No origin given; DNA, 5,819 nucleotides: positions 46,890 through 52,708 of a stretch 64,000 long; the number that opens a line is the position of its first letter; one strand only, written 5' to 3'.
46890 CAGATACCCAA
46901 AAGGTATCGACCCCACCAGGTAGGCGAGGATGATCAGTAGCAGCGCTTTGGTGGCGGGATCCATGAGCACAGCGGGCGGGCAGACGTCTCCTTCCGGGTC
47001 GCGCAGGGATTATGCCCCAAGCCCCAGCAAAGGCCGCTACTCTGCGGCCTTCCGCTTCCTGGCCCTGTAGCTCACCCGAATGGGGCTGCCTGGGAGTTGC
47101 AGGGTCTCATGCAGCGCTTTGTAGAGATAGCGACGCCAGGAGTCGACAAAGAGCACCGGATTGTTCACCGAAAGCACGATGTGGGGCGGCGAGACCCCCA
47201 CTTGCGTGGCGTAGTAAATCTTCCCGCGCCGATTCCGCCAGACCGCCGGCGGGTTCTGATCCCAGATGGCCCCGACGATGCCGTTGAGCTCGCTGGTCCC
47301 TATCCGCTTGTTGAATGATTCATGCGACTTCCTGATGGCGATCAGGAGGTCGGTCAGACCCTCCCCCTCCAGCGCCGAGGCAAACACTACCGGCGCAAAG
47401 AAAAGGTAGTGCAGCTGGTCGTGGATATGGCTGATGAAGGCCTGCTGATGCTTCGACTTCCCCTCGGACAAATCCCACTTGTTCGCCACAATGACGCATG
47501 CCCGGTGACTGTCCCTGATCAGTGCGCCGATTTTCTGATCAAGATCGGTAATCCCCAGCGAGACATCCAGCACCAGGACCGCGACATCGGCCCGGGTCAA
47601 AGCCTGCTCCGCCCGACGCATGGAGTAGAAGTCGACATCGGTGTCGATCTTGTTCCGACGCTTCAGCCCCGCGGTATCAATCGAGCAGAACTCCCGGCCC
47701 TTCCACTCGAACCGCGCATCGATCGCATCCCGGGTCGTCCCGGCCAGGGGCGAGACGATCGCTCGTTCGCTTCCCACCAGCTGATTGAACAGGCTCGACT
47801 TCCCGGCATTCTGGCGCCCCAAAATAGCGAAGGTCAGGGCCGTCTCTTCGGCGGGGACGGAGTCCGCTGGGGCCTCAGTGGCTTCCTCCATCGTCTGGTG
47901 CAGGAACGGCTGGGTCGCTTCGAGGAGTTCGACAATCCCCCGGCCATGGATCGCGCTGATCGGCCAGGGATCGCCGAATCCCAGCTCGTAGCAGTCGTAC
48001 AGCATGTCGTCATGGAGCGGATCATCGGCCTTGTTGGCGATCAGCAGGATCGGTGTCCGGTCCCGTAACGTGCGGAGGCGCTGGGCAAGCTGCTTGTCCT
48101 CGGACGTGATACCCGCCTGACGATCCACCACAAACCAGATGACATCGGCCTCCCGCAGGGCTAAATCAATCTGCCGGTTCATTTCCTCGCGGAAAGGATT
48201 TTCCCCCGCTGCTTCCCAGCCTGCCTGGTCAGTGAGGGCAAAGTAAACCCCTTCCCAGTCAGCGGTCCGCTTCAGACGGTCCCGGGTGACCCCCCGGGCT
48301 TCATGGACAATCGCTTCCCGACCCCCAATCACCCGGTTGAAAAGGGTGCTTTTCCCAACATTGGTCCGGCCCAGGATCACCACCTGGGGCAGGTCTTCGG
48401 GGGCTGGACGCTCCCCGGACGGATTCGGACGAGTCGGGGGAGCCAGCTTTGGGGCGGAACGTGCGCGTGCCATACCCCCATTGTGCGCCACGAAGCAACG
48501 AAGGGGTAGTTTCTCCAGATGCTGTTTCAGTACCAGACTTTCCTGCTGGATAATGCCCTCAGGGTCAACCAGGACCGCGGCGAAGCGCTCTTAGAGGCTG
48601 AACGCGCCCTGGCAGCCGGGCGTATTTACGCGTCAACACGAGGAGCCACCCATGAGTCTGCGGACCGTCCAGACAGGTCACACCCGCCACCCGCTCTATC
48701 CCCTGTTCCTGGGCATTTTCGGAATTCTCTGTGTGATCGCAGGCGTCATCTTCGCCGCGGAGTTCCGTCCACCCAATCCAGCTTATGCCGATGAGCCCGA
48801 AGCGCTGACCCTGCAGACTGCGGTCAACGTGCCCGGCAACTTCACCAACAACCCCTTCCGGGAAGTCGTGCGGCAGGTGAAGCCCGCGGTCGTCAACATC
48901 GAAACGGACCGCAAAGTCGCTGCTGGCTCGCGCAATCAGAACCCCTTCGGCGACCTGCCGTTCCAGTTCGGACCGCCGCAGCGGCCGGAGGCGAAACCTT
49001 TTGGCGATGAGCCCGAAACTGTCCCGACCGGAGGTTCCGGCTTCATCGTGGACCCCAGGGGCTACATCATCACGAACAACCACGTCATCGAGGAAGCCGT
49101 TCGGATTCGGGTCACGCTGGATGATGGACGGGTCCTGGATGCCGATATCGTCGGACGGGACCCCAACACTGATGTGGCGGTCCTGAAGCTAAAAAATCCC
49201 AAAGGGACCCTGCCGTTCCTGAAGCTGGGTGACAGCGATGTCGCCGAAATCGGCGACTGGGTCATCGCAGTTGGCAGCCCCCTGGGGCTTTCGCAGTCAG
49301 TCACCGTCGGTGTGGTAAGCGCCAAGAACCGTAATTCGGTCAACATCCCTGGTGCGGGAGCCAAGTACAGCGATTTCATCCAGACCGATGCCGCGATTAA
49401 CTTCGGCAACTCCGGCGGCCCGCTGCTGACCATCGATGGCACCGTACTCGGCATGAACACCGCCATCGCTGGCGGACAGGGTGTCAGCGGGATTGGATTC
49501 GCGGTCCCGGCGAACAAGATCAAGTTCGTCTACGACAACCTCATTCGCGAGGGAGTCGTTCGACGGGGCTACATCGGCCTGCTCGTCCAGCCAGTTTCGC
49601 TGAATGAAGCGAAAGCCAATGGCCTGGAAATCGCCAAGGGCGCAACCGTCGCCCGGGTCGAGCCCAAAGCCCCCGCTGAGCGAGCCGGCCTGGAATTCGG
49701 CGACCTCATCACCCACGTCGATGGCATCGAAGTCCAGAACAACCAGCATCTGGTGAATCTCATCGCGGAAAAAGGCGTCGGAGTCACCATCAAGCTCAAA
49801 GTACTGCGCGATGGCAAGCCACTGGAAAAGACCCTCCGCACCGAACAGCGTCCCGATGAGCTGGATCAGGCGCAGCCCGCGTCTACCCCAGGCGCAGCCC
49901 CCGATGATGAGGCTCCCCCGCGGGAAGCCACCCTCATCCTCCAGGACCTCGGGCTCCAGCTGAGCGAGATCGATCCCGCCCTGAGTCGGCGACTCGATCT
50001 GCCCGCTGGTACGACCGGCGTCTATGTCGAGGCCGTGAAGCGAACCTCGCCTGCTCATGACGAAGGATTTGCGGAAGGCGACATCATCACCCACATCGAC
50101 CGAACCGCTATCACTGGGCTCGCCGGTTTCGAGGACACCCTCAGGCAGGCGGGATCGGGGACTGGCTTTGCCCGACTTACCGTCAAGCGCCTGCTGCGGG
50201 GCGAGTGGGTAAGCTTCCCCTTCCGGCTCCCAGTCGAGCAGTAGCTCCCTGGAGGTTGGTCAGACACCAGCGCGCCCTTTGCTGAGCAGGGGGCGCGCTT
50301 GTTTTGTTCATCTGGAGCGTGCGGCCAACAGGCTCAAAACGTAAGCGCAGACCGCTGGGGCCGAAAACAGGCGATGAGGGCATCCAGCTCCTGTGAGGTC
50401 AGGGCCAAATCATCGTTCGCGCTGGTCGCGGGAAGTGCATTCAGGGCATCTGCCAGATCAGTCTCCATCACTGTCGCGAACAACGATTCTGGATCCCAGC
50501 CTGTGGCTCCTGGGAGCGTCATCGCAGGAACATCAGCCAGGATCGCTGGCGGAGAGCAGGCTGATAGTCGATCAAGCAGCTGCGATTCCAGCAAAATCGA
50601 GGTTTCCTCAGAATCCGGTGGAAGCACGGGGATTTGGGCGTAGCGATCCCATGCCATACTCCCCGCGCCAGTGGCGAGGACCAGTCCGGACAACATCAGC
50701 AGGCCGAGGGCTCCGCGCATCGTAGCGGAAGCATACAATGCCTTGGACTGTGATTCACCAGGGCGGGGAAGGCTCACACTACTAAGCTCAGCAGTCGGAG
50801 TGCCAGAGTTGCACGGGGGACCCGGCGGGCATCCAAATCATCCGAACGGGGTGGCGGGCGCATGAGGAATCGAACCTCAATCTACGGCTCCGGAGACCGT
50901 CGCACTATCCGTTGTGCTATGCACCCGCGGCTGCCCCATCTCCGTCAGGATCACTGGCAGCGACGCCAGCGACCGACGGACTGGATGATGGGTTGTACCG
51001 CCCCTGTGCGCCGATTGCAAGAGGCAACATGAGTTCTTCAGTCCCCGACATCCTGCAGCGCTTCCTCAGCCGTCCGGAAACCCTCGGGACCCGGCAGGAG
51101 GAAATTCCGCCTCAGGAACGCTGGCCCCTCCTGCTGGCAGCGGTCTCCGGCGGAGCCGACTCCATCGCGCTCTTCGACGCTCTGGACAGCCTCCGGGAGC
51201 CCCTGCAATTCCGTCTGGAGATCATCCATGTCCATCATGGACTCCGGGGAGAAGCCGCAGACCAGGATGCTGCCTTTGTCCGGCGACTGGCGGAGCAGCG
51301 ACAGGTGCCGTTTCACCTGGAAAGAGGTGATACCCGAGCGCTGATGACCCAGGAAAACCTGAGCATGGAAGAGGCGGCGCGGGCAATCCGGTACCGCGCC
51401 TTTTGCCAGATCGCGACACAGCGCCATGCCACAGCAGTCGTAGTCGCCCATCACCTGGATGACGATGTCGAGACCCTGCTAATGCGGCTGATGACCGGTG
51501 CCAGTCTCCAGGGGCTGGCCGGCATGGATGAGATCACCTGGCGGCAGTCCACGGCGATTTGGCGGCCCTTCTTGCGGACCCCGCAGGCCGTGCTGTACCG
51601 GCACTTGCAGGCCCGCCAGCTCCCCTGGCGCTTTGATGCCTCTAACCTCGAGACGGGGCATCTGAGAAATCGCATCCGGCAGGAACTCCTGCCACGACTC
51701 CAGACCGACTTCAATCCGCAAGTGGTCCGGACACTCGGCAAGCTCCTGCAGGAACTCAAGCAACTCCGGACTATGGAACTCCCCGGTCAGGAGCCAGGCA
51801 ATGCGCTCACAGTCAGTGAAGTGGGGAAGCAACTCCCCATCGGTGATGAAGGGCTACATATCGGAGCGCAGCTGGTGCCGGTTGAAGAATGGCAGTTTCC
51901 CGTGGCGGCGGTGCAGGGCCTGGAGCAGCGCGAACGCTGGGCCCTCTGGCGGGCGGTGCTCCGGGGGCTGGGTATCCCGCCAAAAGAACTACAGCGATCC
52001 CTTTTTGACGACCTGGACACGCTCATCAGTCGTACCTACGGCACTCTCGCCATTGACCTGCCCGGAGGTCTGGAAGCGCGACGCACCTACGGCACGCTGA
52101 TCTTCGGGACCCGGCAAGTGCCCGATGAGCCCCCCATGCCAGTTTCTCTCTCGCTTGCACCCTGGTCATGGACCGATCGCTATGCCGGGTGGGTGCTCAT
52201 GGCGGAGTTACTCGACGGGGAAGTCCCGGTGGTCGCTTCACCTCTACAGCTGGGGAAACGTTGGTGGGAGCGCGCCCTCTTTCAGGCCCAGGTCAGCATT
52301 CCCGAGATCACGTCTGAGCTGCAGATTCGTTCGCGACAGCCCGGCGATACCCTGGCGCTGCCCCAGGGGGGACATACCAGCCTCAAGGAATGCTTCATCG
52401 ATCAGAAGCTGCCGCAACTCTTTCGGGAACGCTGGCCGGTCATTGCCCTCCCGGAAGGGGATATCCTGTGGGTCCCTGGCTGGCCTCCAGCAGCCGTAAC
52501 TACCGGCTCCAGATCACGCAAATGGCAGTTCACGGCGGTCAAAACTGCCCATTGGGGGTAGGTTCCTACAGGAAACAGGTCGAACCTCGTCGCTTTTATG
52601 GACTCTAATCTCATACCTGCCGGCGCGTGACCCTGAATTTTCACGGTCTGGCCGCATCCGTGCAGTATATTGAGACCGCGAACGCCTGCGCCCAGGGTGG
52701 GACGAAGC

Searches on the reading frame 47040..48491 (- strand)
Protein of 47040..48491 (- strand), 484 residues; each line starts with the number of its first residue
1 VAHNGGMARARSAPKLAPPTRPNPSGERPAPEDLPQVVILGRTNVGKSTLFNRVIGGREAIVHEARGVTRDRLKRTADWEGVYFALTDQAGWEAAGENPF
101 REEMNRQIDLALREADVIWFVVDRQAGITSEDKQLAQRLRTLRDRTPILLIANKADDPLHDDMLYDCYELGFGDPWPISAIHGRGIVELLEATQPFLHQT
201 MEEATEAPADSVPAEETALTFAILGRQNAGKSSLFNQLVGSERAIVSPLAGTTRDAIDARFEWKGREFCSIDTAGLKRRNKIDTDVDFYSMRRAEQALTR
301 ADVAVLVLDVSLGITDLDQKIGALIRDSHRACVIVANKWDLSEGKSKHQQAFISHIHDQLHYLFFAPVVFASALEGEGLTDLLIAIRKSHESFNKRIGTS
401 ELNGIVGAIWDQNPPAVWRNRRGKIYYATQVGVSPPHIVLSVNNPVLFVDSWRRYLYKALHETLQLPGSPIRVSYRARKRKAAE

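Call 12: search_protein_families(library=pfam, proteins=[window:47040-48491:-], max_evalue=0.001)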
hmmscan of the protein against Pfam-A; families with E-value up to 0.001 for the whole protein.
window:47040-48491:- (484 aa): 13 families
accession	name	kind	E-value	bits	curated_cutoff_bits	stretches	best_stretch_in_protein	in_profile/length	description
PF01926.29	MMR_HSR1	-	1.8e-50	170.2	21.9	2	221-338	2-113/113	50S ribosome-binding GTPase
PF14714.11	KH_dom-like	-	1.1e-21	77.4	27.3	1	396-476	1-81/81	KH-domain-like of EngA bacterial GTPase enzymes, C-terminal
PF00009.33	GTP_EFTU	-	2.3e-19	70.2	26.5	2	221-388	6-184/188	Elongation factor Tu GTP binding domain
PF02421.24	FeoB_N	-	3.1e-17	62.9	27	2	220-384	2-154/156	Ferrous iron transport protein B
PF04548.22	AIG1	-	3.3e-12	46.6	27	2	222-327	4-109/212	AIG1 family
PF00350.29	Dynamin_N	-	1.5e-10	41.8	27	0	222-252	2-32/168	Dynamin family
PF08477.19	Roc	-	8.6e-10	39.3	27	1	37-156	2-119/119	Ras of Complex, Roc, domain of DAPkinase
PF03193.22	RsgA_GTPase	-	2e-07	31.4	30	0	37-66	109-138/174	RsgA GTPase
PF00071.28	Ras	-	2.3e-07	31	21.6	0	37-156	2-115/162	Ras family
PF00025.27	Arf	-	1e-05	25.6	22.3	0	221-385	17-169/174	ADP-ribosylation factor family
PF19993.5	DO-GTPase2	-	0.00013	22.2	27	0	72-157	79-173/226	Double-GTPase 2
PF09439.16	SRPRB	-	0.00024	21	25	0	35-125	4-83/178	Signal recognition particle receptor beta subunit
PF00005.33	ABC_tran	-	0.00061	20.8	25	0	220-244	13-37/137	ABC transporter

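Call 46: find_homologous_proteins(query=window:47040-48491:-, max_evalue=1e-50)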
Query window:47040-48491:- (484 aa): 7745 proteins with E <= 1e-50 among 8000 candidates; the best 120 are listed.
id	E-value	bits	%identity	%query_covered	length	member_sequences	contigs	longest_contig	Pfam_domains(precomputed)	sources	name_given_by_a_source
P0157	0.0e+0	1053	96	99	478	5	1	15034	PF01926.30,PF00025.28,PF08477.20,PF00350.30,PF02421.25,PF00009.34,PF03193.23,PF14714.12,PF04548.23,PF00071.29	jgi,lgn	-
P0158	3.7e-262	888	80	99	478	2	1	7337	PF01926.30,PF08477.20,PF00350.30,PF02421.25,PF00009.34,PF03193.23,PF14714.12,PF04548.23,PF00071.29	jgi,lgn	-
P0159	2.8e-233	793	73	99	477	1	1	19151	PF01926.30,PF00025.28,PF08477.20,PF00350.30,PF02421.25,PF00009.34,PF03193.23,PF14714.12,PF04548.23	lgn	-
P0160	1.2e-223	761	71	98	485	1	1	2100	PF01926.30,PF08477.20,PF00350.30,PF02421.25,PF00009.34,PF03193.23,PF14714.12,PF04548.23,PF00071.29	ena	-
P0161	1.2e-183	629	58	98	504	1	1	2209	PF01926.30,PF08477.20,PF00350.30,PF02421.25,PF00009.34,PF03193.23,PF14714.12,PF04548.23,PF00071.29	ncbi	ncbi:MAG: ribosome biogenesis GTPase Der [bacterium]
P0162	2.7e-115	404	43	92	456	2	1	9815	PF01926.30,PF09439.17,PF08477.20,PF00350.30,PF03193.23,PF10662.16,PF16897.11,PF04548.23,PF00005.34,PF02421.25,PF00009.34,PF14714.12,PF00071.29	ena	-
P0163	4.8e-111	390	43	92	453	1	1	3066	PF01926.30,PF09439.17,PF08477.20,PF00350.30,PF02421.25,PF00009.34,PF03193.23,PF14714.12,PF16897.11,PF04548.23,PF00071.29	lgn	-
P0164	5.7e-107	377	41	93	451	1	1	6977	PF01926.30,PF09439.17,PF00005.34,PF08477.20,PF00350.30,PF02421.25,PF00009.34,PF03193.23,PF14714.12,PF04548.23,PF00071.29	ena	-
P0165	7.3e-105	370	41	93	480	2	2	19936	PF01926.30,PF09439.17,PF08477.20,PF00350.30,PF03193.23,PF16897.11,PF00005.34,PF02421.25,PF00009.34,PF14714.12,PF20720.4,PF00071.29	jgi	-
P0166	8.3e-105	369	43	93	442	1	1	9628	PF01926.30,PF00025.28,PF00005.34,PF08477.20,PF00350.30,PF02421.25,PF00009.34,PF03193.23,PF14714.12,PF04548.23,PF00071.29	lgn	-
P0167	1.0e-103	366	43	92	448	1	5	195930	PF01926.30,PF08477.20,PF00350.30,PF02421.25,PF00009.34,PF03193.23,PF14714.12,PF04548.23,PF00071.29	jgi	-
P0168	1.5e-103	365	42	92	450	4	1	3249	PF01926.30,PF19263.6,PF00005.34,PF08477.20,PF00350.30,PF02421.25,PF00009.34,PF03193.23,PF14714.12,PF04548.23,PF00071.29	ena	-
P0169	1.9e-103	365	42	93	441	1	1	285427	PF01926.30,PF00025.28,PF00005.34,PF08477.20,PF00350.30,PF02421.25,PF00009.34,PF03193.23,PF14714.12,PF04548.23,PF00071.29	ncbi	-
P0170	2.3e-103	365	42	93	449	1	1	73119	PF01926.30,PF00025.28,PF08477.20,PF00350.30,PF13401.13,PF03193.23,PF04548.23,PF00005.34,PF02421.25,PF00009.34,PF14714.12,PF00071.29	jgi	jgi:GTPase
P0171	3.0e-103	364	43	92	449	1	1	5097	PF01926.30,PF08477.20,PF00350.30,PF02421.25,PF00009.34,PF03193.23,PF14714.12,PF05621.18,PF04548.23,PF00071.29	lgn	-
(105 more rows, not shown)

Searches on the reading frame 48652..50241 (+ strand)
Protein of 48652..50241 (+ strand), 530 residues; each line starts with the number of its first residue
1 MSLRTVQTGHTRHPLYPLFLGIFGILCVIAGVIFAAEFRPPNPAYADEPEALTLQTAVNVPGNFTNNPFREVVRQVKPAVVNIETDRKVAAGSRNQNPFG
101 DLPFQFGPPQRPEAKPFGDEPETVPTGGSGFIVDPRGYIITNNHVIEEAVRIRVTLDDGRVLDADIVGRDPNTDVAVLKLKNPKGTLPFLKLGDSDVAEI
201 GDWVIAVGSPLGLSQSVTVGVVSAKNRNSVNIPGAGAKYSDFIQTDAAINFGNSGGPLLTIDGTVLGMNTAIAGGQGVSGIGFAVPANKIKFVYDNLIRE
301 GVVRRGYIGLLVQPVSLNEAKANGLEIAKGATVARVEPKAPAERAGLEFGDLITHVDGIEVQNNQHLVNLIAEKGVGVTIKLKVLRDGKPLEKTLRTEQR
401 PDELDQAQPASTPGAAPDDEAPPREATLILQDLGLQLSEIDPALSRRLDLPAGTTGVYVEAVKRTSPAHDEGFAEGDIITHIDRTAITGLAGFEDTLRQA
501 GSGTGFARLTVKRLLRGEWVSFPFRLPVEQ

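Call 12: search_protein_families(library=pfam, proteins=[window:48652-50241:+], max_evalue=0.001)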
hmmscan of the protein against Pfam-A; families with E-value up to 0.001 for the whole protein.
window:48652-50241:+ (530 aa): 6 families
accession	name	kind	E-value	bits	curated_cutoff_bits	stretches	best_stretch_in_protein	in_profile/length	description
PF13365.12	Trypsin_2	-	3e-34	119.2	27.6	1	128-268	1-144/144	Trypsin-like peptidase domain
PF13180.12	PDZ_2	-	3.6e-26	91.7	27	2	309-394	4-77/80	PDZ domain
PF00089.32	Trypsin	-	2.8e-19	70.3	20.6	1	129-290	28-216/220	Trypsin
PF17820.7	PDZ_6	-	4.8e-17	61.9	27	2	333-384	2-52/54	PDZ domain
PF00595.29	PDZ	-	4.3e-15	56.3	23.2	1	305-384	9-80/81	PDZ domain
PF14685.13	PDZ_Tricorn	-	4.4e-07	30.2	25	0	336-388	27-80/88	Tricorn protease PDZ domain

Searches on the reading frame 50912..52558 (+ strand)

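Call 12: search_protein_families(library=pfam, proteins=[window:50912-52558:+], max_evalue=0.001)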
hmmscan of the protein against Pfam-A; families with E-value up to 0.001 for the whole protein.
window:50912-52558:+ (549 aa): 2 families
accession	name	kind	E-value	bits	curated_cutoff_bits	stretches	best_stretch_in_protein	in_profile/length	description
PF01171.26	ATP_bind_3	-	2.2e-47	161.6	27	1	74-258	2-182/182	PP-loop family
PF11734.13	TilS_C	-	4.1e-10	39.3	22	1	470-525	1-56/74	TilS substrate C-terminal domain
